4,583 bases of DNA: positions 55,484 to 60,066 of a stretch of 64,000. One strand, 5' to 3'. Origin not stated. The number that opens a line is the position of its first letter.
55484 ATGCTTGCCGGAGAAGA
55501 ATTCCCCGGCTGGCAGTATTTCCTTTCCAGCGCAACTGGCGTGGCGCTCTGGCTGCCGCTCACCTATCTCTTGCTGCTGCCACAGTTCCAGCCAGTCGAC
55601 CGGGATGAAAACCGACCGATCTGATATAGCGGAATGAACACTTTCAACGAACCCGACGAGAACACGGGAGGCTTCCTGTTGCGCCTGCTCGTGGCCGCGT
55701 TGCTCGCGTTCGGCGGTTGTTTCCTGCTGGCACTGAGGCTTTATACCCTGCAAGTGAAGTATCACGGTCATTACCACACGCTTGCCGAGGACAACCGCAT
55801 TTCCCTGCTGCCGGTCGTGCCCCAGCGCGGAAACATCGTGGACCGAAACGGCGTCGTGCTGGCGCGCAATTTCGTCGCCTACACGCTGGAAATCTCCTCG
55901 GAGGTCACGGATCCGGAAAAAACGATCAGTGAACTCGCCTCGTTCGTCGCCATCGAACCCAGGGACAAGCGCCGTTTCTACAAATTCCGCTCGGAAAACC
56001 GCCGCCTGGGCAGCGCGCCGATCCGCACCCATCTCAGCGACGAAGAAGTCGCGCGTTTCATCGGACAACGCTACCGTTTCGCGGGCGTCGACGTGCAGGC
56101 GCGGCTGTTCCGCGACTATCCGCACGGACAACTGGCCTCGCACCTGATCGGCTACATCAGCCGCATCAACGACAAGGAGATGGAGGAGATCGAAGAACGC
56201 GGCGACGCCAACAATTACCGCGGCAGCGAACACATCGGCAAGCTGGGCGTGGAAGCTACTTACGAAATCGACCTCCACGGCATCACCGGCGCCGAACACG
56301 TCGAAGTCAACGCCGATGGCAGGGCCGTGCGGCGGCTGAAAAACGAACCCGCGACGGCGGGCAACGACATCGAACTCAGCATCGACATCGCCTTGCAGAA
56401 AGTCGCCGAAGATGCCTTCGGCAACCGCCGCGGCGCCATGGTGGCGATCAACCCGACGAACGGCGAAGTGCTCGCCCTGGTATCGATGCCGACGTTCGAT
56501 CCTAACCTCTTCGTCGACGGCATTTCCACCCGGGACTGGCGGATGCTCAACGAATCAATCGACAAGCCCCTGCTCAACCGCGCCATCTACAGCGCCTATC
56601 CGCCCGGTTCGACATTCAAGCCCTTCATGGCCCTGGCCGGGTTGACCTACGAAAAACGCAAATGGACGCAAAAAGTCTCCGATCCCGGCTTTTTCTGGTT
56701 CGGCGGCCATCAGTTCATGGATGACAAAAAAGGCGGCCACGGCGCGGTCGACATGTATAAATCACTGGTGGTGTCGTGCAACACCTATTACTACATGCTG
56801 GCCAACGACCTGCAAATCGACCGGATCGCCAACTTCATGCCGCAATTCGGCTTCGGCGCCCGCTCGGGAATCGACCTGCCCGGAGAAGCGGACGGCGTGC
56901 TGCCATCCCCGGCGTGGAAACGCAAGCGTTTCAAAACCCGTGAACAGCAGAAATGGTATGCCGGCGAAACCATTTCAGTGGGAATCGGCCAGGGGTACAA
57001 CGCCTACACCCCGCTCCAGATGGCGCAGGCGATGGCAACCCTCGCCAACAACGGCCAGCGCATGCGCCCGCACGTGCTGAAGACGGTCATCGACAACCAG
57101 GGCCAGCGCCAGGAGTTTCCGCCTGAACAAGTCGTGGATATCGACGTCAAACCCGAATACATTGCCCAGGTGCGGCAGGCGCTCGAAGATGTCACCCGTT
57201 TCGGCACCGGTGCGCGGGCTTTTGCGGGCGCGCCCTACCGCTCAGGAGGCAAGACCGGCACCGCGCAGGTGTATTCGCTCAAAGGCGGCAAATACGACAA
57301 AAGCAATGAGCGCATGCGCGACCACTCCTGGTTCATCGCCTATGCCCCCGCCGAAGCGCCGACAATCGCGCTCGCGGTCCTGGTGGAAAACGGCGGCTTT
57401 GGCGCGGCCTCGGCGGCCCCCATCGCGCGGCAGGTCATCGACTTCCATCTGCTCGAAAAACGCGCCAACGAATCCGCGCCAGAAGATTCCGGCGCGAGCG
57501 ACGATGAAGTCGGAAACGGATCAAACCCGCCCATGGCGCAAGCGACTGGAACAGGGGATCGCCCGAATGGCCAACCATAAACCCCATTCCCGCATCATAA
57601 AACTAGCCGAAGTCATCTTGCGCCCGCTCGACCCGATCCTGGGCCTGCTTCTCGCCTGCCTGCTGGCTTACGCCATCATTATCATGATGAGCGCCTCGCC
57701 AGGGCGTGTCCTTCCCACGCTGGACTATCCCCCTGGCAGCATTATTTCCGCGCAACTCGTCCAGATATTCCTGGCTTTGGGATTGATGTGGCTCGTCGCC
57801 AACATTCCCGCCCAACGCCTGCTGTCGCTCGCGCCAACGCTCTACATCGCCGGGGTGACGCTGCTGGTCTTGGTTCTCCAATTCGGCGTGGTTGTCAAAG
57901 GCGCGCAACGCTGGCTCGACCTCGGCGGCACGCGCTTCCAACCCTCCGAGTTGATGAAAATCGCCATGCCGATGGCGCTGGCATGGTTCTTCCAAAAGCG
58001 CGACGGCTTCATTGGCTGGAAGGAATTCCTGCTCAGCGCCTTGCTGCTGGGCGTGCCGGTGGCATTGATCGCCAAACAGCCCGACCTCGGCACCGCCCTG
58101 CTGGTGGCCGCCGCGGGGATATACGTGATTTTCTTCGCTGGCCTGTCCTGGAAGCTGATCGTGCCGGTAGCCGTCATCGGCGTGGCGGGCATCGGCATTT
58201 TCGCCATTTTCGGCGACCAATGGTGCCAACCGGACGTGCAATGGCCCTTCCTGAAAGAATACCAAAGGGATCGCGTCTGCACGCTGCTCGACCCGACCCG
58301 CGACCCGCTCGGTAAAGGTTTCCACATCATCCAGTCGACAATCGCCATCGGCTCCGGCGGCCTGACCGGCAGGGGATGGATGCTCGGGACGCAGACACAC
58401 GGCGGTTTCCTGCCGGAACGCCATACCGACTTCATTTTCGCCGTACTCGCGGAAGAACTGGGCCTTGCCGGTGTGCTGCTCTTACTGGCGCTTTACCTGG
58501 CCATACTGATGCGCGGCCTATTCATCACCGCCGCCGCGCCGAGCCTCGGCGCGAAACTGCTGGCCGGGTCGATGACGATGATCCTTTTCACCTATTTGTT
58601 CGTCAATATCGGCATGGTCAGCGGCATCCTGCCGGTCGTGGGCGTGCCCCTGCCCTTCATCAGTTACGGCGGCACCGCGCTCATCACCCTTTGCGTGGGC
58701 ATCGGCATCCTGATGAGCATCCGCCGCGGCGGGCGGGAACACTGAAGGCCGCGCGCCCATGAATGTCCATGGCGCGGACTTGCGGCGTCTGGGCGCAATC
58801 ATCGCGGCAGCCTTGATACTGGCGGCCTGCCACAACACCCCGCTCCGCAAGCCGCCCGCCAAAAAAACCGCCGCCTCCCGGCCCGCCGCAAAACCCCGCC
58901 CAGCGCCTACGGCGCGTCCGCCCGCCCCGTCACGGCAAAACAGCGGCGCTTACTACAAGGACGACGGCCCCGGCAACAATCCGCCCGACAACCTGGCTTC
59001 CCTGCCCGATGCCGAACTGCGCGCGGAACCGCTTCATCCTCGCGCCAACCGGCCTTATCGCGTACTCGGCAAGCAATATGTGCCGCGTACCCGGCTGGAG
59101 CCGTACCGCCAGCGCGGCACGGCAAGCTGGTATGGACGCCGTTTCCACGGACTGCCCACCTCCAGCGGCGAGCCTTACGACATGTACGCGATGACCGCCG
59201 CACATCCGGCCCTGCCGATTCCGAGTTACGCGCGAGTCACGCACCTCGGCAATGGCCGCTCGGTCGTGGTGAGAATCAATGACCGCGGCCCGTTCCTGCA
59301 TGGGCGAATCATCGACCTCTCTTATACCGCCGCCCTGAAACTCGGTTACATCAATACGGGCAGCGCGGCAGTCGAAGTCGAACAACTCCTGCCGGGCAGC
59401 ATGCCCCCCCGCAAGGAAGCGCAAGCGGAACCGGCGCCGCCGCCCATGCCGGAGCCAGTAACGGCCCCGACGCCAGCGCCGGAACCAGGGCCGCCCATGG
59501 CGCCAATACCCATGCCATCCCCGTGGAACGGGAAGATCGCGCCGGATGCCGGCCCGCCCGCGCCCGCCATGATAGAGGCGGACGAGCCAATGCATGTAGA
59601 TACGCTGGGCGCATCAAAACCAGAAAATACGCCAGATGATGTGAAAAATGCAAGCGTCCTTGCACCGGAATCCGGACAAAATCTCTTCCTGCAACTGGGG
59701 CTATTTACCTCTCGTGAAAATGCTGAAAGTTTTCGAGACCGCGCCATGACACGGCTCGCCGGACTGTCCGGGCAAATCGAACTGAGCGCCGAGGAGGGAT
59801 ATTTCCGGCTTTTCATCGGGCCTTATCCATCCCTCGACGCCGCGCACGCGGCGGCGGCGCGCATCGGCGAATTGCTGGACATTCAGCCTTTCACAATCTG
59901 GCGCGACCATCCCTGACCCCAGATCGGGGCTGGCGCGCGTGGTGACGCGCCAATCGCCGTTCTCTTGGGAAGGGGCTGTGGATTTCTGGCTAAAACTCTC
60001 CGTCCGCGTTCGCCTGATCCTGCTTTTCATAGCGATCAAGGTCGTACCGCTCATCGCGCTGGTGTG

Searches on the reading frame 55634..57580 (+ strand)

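Call 73: search_protein_families(library=pfam, proteins=[window:55634-57580:+], max_evalue=0.00001)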
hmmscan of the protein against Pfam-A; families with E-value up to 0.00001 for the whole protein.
window:55634-57580:+ (648 aa): 2 families
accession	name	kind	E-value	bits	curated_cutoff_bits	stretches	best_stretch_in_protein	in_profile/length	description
PF00905.27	Transpeptidase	-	6.4e-74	249.3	22.1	1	267-602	1-298/299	Penicillin binding protein transpeptidase domain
PF03717.20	PBP_dimer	-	5e-39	135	24.4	1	62-235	3-179/180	Penicillin-binding Protein dimerisation domain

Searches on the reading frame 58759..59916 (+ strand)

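Call 73: search_protein_families(library=pfam, proteins=[window:58759-59916:+], max_evalue=0.00001)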
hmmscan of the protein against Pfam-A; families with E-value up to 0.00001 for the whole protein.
window:58759-59916:+ (385 aa): 2 families
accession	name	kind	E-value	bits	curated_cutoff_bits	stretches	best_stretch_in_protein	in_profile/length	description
PF03330.24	DPBB_1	-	1.7e-26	92.7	28.8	1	118-206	2-82/83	Lytic transglycolase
PF05036.18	SPOR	-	5.8e-08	33.4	21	1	307-378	3-73/76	SPOR domain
